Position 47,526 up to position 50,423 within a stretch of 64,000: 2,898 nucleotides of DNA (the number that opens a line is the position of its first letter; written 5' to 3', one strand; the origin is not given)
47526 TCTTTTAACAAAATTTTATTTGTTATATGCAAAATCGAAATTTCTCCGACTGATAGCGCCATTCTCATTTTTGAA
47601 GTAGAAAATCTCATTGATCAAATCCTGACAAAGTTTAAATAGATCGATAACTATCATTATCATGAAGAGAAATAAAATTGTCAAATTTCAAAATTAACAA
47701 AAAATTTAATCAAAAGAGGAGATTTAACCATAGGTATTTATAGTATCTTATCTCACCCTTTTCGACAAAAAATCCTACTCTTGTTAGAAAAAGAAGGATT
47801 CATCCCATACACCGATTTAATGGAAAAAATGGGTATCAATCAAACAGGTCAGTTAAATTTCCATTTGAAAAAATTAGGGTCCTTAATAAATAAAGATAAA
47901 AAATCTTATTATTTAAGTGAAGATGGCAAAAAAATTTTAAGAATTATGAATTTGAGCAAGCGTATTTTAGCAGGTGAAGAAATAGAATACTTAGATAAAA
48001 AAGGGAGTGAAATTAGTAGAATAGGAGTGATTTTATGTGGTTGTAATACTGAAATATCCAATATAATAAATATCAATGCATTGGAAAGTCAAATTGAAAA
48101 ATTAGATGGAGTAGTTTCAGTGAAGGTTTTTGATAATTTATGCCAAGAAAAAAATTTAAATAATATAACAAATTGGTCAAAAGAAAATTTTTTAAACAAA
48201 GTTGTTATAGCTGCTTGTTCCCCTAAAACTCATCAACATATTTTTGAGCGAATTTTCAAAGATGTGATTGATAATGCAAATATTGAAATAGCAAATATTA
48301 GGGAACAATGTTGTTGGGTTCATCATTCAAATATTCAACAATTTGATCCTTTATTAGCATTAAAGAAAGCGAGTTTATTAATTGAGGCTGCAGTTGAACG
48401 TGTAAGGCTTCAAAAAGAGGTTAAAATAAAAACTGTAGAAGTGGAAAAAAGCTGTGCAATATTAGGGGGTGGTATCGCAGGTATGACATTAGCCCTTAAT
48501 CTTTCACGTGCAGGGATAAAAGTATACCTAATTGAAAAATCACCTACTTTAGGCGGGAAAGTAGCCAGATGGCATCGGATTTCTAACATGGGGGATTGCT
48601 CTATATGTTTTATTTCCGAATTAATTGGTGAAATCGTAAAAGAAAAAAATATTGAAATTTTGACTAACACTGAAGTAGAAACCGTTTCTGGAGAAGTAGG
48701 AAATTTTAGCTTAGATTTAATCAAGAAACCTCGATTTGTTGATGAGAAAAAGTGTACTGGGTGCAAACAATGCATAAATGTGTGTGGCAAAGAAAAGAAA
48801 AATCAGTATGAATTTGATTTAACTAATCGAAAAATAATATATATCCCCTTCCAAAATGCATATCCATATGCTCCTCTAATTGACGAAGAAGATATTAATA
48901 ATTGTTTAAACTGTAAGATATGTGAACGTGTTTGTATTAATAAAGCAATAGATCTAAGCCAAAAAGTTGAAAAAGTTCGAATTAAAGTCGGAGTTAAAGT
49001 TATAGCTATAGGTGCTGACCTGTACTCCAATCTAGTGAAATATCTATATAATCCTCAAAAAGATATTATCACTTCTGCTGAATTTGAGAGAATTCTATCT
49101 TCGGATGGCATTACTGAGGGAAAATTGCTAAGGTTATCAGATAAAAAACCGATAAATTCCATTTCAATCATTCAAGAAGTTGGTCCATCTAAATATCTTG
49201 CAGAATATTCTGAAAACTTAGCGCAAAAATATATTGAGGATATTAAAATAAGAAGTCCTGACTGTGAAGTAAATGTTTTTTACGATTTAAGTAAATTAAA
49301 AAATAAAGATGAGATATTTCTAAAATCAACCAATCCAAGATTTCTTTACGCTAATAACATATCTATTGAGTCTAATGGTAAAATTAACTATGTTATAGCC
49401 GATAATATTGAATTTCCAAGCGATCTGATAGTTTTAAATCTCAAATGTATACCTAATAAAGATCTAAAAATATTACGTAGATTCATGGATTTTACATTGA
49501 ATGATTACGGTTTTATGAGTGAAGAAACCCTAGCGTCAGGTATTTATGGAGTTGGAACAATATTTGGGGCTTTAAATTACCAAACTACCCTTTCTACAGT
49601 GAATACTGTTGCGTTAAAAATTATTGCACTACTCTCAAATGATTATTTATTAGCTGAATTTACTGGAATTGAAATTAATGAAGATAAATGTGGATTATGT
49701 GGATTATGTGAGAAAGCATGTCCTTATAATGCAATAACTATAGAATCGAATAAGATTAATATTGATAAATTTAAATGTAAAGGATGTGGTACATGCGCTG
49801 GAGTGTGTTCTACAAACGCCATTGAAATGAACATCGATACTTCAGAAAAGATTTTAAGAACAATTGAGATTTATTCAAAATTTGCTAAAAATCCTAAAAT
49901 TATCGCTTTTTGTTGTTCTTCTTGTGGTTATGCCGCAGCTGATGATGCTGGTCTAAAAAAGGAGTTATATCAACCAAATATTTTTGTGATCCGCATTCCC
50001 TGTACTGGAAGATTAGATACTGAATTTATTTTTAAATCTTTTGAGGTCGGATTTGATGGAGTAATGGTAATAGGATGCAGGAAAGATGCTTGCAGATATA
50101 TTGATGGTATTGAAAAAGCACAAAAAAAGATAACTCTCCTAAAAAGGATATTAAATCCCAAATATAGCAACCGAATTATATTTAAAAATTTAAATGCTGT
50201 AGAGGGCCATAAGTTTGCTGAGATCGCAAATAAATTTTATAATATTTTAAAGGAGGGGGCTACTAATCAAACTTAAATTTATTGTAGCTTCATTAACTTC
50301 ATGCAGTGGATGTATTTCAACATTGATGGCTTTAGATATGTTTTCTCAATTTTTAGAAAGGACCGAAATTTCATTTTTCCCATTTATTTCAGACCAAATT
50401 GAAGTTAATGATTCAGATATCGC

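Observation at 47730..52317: Candidate DNA-binding, one-component H2/redox-sensing hydrogenase: wHTH-HdrA-MvhD + MvhG + sensor-like MvhA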

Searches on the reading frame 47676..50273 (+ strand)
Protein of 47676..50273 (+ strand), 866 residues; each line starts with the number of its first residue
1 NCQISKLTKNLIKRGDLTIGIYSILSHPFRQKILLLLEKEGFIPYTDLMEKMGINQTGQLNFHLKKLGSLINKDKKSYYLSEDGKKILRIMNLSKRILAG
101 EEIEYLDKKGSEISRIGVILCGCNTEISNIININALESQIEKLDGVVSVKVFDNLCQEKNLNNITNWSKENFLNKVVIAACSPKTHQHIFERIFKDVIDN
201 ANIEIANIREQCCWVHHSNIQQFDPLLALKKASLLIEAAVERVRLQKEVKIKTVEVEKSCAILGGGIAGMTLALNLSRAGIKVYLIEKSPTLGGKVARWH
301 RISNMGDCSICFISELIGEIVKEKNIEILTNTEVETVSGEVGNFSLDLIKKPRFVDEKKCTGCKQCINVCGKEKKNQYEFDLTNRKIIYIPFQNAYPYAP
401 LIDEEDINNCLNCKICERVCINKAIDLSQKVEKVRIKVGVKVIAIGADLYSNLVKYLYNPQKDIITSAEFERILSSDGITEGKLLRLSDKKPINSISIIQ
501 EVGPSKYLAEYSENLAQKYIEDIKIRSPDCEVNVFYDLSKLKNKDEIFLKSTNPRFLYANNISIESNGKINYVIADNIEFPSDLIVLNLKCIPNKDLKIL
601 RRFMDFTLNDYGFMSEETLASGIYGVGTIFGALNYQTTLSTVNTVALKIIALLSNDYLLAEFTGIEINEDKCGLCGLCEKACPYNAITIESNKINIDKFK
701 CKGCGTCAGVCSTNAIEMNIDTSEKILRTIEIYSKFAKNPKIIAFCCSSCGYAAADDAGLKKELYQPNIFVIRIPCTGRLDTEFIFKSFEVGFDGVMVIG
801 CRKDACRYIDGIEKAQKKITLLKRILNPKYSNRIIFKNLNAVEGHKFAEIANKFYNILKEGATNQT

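Call 8: search_protein_families(library=pfam, proteins=[window:47676-50273:+], max_evalue=0.01)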
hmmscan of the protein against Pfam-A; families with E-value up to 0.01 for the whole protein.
window:47676-50273:+ (866 aa): 27 families (the best 25 are shown)
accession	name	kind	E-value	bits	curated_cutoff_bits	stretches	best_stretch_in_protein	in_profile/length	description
PF02662.21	FlpD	-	1e-33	116.4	22.3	1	742-859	1-120/123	Methyl-viologen-reducing hydrogenase, delta subunit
PF00037.32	Fer4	-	1.4e-16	60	21.1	3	665-688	1-24/24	4Fe-4S binding domain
PF12837.12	Fer4_6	-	2.9e-15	55.8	25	2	665-687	2-24/24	4Fe-4S binding domain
PF12838.12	Fer4_7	-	2.7e-14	53.8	27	2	671-715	1-52/52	4Fe-4S dicluster domain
PF14697.11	Fer4_21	-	9.3e-12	45.3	35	1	666-718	2-59/59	4Fe-4S dicluster domain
PF24038.1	DUF7347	-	1.5e-10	41.6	27.6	1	22-90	5-76/77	Domain of unknown function (DUF7347)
PF13237.11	Fer4_10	-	2e-09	37.7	25.5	1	665-711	2-52/53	4Fe-4S dicluster domain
PF13484.11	Fer4_16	-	3e-09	37.9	30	2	671-694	1-24/66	4Fe-4S double cluster binding domain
PF12797.12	Fer4_2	-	5.5e-09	35.8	24.5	2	665-684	3-22/22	4Fe-4S binding domain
PF13187.11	Fer4_9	-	3.3e-08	33.9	27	2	671-716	1-52/52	4Fe-4S dicluster domain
PF13534.11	Fer4_17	-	5.7e-08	33.6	22.2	1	359-422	1-58/61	4Fe-4S dicluster domain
PF13450.12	NAD_binding_8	-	9.4e-08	32.7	21.9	1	262-301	1-40/68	NAD(P)-binding Rossmann-like domain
PF00070.33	Pyr_redox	-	8.7e-07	29.8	22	1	261-293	3-35/82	Pyridine nucleotide-disulphide oxidoreductase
PF07992.20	Pyr_redox_2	-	4.5e-06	26.7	26.1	1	247-342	132-214/291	Pyridine nucleotide-disulphide oxidoreductase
PF25160.1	LdpA_Fe-S-bd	-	5.5e-06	26.5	27.6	1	678-718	9-45/49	LdpA Fe-S cluster-binding domain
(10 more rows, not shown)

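Call 9: search_protein_families(library=ncbifam, proteins=[window:47676-50273:+], max_evalue=0.01)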
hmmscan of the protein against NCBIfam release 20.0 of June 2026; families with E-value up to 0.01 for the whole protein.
window:47676-50273:+ (866 aa): 128 families (the best 25 are shown)
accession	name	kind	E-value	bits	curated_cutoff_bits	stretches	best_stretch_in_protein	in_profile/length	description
NF040770.1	hetero_SS_HdrA2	exception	9.6e-165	549.8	1100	1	115-860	1-770/777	CoB-CoM heterodisulfide reductase HdrA2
NF041891.1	hdrA_Methbact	equivalog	5e-117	392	1300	1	115-857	2-754/762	ferredoxin:CoB-CoM heterodisulfide reductase subunit HdrA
NF041778.1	hetero_SS_HdrA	equivalog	1.1e-101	340.9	1400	1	114-838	6-750/771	ferredoxin:CoB-CoM heterodisulfide reductase subunit HdrA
NF045873.1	F420_non_VhuD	exception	2.4e-25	89.1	215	1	740-859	2-123/132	F420-non-reducing hydrogenase iron-sulfur subunit VhuD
TIGR02700.1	flavo_MJ0208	hypoth_equivalog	1.4e-14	53.9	251.35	1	665-722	143-200/234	dihydromethanopterin reductase (acceptor)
NF038196.1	ferrodoxin_EFR1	subfamily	1.3e-13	51.6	75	1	641-724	157-237/242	EFR1 family ferrodoxin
NF042909.1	FMH_DH_FwdF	exception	2.2e-13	50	375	2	660-691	45-76/336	tungsten-dependent formylmethanofuran dehydrogenase subunit FwdF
TIGR02179.1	PorD_KorD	subfamily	2.3e-12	46.8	60.05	1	667-719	22-75/78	2-oxoacid:acceptor oxidoreductase, delta subunit, pyruvate/2-ketoisovalerate family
NF005503.0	PRK07118.1-2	equivalog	3.6e-12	46.1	252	2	672-722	140-190/292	RnfABCDGE type electron transport complex subunit B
NF006221.0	PRK08348.1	subfamily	5.5e-12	45.5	124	1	665-721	39-97/136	NADH-plastoquinone oxidoreductase subunit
NF040864.1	HgcB_ferredoxin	equivalog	2e-11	43.5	99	1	661-720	5-65/93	mercury methylation ferredoxin HgcB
NF045874.1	Vhu_polyferre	exception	7.3e-11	41.4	600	1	669-735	127-193/381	F420-non-reducing hydrogenase associated-polyferredoxin VhuB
NF007202.0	PRK09623.1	equivalog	9.3e-11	42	166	1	667-719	48-101/105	3-methyl-2-oxobutanoate dehydrogenase subunit delta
NF043069.1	T4HPD_activ_SAM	equivalog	2.2e-10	40.4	425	1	665-719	46-100/299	trans-4-hydroxy-L-proline dehydratase activase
NF058577.1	FdxA_fam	equivalog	4.8e-09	36.3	65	1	669-715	6-52/52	4Fe-4S ferredoxin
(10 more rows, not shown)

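Call 10: search_solved_structures(query=window:47730-50273:+, show_alignments=2)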
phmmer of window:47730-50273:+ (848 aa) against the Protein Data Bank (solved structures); distinct sequences matched with E-value up to 0.001: 40.
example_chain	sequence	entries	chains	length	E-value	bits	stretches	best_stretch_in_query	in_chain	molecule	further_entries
8rvu_a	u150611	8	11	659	1.8e-97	330.4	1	91-713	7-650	H(2):CoB-CoM heterodisulfide,ferredoxin reductase subunit A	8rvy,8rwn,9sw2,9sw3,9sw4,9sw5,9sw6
8rvv_A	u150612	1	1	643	9.9e-97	327.9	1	97-713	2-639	H(2):CoB-CoM heterodisulfide,ferredoxin reductase subunit A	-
5odc_A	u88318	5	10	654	1.5e-92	314.1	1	95-709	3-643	Heterodisulfide reductase, subunit A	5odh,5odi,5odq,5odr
9sfi_A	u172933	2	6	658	8.6e-90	305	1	97-713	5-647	CoB--CoM heterodisulfide reductase iron-sulfur subunit A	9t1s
7bkb_A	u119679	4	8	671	8.8e-78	265.2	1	96-715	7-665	CoB--CoM heterodisulfide reductase iron-sulfur subunit A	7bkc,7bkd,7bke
5odc_D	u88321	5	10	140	8.2e-23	83.4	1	721-840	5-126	Methyl-viologen reducing hydrogenase subunit D | Methyl-viologen reducing hydrogenase, subunit D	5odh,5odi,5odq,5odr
9sw2_D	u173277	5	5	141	4.6e-22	81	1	722-835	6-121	F420-non-reducing hydrogenase iron-sulfur subunit D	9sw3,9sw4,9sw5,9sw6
8rvu_F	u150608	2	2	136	7e-22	80.3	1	721-841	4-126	Methyl viologen-reducing hydrogenase, subunit D-related protein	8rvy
8rvv_F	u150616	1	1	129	9.2e-22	79.9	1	721-841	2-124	Methyl viologen-reducing hydrogenase, subunit D-related protein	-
7bkb_F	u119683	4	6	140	9.5e-21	76.6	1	721-842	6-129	F420-non-reducing hydrogenase subunit D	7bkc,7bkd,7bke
5t5i_F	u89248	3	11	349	1.2e-18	69.7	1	651-720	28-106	Tungsten formylmethanofuran dehydrogenase subunit fwdF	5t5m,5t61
9sfi_T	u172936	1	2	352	4.3e-18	67.8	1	641-698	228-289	4Fe-4S ferredoxin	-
9sw6_H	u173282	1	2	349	2.5e-17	65.3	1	647-698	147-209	Tungsten formylmethanofuran dehydrogenase, subunit F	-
9sfi_K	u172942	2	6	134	1.8e-15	59.1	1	721-837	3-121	F420-non-reducing hydrogenase subunit delta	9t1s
9eri_B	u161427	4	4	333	6.3e-13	50.7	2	649-702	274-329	Na(+)-translocating ferredoxin:NAD(+) oxidoreductase complex subunit B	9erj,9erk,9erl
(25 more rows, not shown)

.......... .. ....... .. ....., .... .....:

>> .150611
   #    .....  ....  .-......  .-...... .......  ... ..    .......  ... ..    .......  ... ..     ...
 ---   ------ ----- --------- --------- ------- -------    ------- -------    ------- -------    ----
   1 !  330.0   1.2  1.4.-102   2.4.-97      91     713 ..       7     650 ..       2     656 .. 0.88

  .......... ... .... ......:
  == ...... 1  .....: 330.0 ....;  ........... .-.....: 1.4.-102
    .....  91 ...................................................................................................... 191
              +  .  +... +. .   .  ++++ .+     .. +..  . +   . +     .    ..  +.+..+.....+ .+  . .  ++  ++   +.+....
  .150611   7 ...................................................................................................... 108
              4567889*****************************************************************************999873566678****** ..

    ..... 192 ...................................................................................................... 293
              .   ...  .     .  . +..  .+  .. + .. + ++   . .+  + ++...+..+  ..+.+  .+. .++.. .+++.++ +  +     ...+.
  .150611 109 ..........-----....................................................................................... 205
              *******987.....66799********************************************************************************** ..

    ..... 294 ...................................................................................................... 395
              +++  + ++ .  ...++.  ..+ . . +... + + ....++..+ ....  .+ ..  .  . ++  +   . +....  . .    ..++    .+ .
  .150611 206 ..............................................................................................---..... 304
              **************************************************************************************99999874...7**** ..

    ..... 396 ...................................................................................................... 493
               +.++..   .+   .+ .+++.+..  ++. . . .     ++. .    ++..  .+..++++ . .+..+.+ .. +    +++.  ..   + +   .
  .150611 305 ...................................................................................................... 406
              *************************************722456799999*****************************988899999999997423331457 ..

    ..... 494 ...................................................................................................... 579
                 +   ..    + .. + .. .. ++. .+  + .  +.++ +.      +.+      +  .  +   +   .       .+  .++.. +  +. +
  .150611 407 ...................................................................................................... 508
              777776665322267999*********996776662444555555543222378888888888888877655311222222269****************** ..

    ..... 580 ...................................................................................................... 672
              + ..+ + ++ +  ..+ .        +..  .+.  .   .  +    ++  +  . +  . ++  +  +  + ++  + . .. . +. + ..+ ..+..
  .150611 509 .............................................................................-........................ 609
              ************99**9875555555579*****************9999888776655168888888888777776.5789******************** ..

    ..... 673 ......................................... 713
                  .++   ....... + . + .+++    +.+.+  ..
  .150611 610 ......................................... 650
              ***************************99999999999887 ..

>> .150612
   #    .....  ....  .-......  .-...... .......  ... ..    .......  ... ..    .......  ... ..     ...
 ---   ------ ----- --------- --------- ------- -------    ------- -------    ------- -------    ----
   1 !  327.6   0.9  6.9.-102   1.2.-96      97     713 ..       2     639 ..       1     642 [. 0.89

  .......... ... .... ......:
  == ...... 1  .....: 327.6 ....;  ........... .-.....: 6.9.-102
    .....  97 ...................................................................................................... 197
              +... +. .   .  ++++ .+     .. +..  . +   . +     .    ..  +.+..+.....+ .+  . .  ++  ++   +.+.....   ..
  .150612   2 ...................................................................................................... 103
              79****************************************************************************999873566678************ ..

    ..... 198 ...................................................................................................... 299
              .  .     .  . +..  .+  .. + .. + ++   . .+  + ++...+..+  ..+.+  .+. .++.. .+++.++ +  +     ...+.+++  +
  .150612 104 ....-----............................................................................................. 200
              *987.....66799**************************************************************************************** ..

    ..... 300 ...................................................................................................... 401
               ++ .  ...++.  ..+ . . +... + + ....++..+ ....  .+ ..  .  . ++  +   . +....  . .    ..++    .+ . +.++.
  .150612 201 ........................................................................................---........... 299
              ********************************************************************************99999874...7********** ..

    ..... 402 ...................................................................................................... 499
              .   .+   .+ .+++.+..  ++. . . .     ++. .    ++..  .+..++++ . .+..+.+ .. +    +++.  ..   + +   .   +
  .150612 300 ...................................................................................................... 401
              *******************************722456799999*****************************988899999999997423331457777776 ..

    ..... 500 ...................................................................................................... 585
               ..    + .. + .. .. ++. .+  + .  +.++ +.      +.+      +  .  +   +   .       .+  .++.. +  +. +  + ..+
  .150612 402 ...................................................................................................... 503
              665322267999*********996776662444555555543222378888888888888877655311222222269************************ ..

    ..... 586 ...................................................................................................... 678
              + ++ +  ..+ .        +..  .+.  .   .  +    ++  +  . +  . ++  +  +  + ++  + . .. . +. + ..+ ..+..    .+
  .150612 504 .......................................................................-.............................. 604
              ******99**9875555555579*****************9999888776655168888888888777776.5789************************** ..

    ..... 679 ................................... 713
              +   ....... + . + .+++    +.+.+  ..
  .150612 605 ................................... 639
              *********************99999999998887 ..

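Call 37: find_homologous_proteins(query=window:47730-50273:+, region=1-110)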
Query window:47730-50273:+, residues 1-110 (110 aa): 155 proteins with E <= 0.001 among 566 candidates; the best 120 are listed. Only proteins of 466 to 1484 residues were searched: fused or split forms outside these lengths cannot appear, so this answer is no evidence that the protein stands alone or is whole; lengths 'longer' or 'shorter' looks for them.
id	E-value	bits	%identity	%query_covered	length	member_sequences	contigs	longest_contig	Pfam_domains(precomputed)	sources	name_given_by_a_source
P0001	1.7e-53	197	83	98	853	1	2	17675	PF14697.12,PF13450.13,PF02662.22,PF12837.13,PF00070.34,PF13484.12,PF12838.13,PF13534.12,PF24038.2,PF12831.14,PF01266.31,PF12797.13,PF00037.33,PF25160.2,PF13237.12,PF13183.12,PF13187.12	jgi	-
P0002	1.5e-52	194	81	100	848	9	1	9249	PF14697.12,PF13450.13,PF02662.22,PF07992.21,PF12837.13,PF00070.34,PF13484.12,PF12838.13,PF24038.2,PF12831.14,PF01266.31,PF12797.13,PF00037.33,PF25160.2,PF13237.12,PF13187.12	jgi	-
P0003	5.3e-52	192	81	98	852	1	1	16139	PF14697.12,PF13450.13,PF02662.22,PF07992.21,PF12837.13,PF00070.34,PF13484.12,PF12838.13,PF13534.12,PF24038.2,PF12831.14,PF01266.31,PF12797.13,PF00037.33,PF25160.2,PF13237.12,PF13183.12,PF13187.12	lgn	-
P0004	5.5e-52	192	81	100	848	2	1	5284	PF14697.12,PF13450.13,PF02662.22,PF07992.21,PF12837.13,PF00070.34,PF13484.12,PF12838.13,PF13534.12,PF24038.2,PF12831.14,PF01266.31,PF12797.13,PF00037.33,PF25160.2,PF13237.12,PF13187.12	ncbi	ncbi:MAG: hydrogenase iron-sulfur subunit [Promethearchaeota archaeon]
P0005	3.4e-51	190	79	98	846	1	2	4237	PF14697.12,PF13450.13,PF02662.22,PF12837.13,PF13484.12,PF12838.13,PF13534.12,PF13459.12,PF24038.2,PF12797.13,PF00037.33,PF25160.2,PF13237.12,PF13187.12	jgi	jgi:heterodisulfide reductase subunit A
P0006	8.8e-51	188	99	85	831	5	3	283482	PF14697.12,PF13450.13,PF02662.22,PF07992.21,PF12837.13,PF00070.34,PF13484.12,PF12838.13,PF13534.12,PF24038.2,PF12831.14,PF01266.31,PF12797.13,PF00037.33,PF25160.2,PF13237.12,PF13183.12,PF13187.12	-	-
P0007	1.3e-50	188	78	100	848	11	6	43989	PF14697.12,PF13450.13,PF02662.22,PF07992.21,PF12837.13,PF13484.12,PF12838.13,PF13534.12,PF13459.12,PF24038.2,PF12831.14,PF01266.31,PF12797.13,PF00890.31,PF00037.33,PF25160.2,PF13237.12,PF13187.12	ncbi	ncbi:MAG: FAD-dependent oxidoreductase [Promethearchaeota archaeon]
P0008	3.7e-50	186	80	100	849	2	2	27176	PF14697.12,PF13450.13,PF02662.22,PF07992.21,PF12837.13,PF13484.12,PF12838.13,PF13534.12,PF24038.2,PF12831.14,PF01266.31,PF12797.13,PF00037.33,PF25160.2,PF13237.12,PF13183.12,PF13187.12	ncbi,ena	-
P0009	4.2e-50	186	78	100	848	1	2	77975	PF14697.12,PF13450.13,PF02662.22,PF07992.21,PF12837.13,PF13484.12,PF12838.13,PF13534.12,PF24038.2,PF12831.14,PF12797.13,PF00037.33,PF25160.2,PF13237.12,PF13187.12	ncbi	ncbi:MAG: hydrogenase iron-sulfur subunit [Promethearchaeota archaeon]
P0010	7.0e-50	186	78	100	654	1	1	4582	PF01266.31,PF12797.13,PF13450.13,PF07992.21,PF00070.34,PF12838.13,PF13237.12,PF24038.2,PF12831.14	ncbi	ncbi:MAG: NAD(P)-binding protein, partial [Promethearchaeota archaeon]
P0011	8.3e-50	185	78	100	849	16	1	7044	PF14697.12,PF13450.13,PF02662.22,PF07992.21,PF12837.13,PF13484.12,PF12838.13,PF13534.12,PF13459.12,PF24038.2,PF12831.14,PF01266.31,PF12797.13,PF00037.33,PF25160.2,PF13237.12,PF13187.12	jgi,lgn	-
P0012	9.1e-50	185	77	100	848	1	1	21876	PF14697.12,PF13450.13,PF02662.22,PF12837.13,PF13484.12,PF12838.13,PF13534.12,PF13459.12,PF24038.2,PF01266.31,PF12797.13,PF00037.33,PF25160.2,PF13237.12,PF13183.12,PF13187.12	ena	-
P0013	9.2e-50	185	77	100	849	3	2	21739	PF14697.12,PF13450.13,PF02662.22,PF07992.21,PF12837.13,PF13484.12,PF12838.13,PF13534.12,PF24038.2,PF12831.14,PF12797.13,PF00037.33,PF25160.2,PF13237.12,PF13187.12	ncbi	ncbi:MAG: hydrogenase iron-sulfur subunit [Promethearchaeota archaeon]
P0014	1.3e-49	185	79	100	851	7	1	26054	PF14697.12,PF13450.13,PF02662.22,PF07992.21,PF12837.13,PF00070.34,PF13484.12,PF12838.13,PF13534.12,PF24038.2,PF12831.14,PF01266.31,PF12797.13,PF00037.33,PF25160.2,PF13237.12,PF13187.12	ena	-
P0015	1.8e-49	184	78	100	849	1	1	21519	PF14697.12,PF17179.10,PF13450.13,PF02662.22,PF07992.21,PF12837.13,PF13484.12,PF12838.13,PF24038.2,PF12831.14,PF01266.31,PF12797.13,PF00037.33,PF25160.2,PF13237.12,PF13187.12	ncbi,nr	ncbi:MAG: hydrogenase iron-sulfur subunit [Candidatus Lokiarchaeota archaeon]|nr:hydrogenase iron-su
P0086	2.5e-45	171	72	100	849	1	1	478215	PF14697.12,PF13450.13,PF02662.22,PF12837.13,PF13484.12,PF12838.13,PF13534.12,PF13459.12,PF24038.2,PF12831.14,PF01266.31,PF12797.13,PF00037.33,PF25160.2,PF13237.12,PF13187.12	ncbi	ncbi:MAG: hydrogenase iron-sulfur subunit [Promethearchaeota archaeon]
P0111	5.7e-42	160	64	99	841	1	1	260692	PF14697.12,PF13450.13,PF02662.22,PF07992.21,PF12837.13,PF13484.12,PF12838.13,PF13534.12,PF24038.2,PF12831.14,PF01266.31,PF12797.13,PF00890.31,PF00037.33,PF25160.2,PF13237.12,PF13183.12,PF13187.12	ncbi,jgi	ncbi:MAG: FAD-dependent oxidoreductase [Candidatus Helarchaeota archaeon]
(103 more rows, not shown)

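Call 52: find_encoding_contigs(protein=P0111, flank=9000, max_places=1)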
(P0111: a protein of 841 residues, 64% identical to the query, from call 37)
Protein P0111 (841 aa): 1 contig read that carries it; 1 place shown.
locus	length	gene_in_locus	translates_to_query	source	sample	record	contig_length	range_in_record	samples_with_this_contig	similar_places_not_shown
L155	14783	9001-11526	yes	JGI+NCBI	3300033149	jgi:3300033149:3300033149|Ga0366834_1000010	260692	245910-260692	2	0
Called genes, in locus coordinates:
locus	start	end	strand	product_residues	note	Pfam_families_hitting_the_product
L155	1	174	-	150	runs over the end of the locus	-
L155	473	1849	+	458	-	PF07690:MFS_1, PF00083:Sugar_tr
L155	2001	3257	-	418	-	PF02771:Acyl-CoA_dh_N, PF02770:Acyl-CoA_dh_M, PF00441:Acyl-CoA_dh_1, PF08028:Acyl-CoA_dh_2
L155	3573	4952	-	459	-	-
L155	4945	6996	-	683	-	PF01935:DUF87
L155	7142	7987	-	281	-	PF02086:MethyltransfD12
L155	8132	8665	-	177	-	-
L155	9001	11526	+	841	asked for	PF24038:DUF7347, PF00890:FAD_binding_2 (weak), PF01266:DAO (weak), PF07992:Pyr_redox_2 (weak), PF13450:NAD_binding_8, PF13237:Fer4_10, PF14697:Fer4_21, PF02662:FlpD, +12 more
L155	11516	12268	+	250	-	PF01058:Oxidored_q6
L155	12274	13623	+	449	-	PF00374:NiFeSe_Hases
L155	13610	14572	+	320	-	PF04055:Radical_SAM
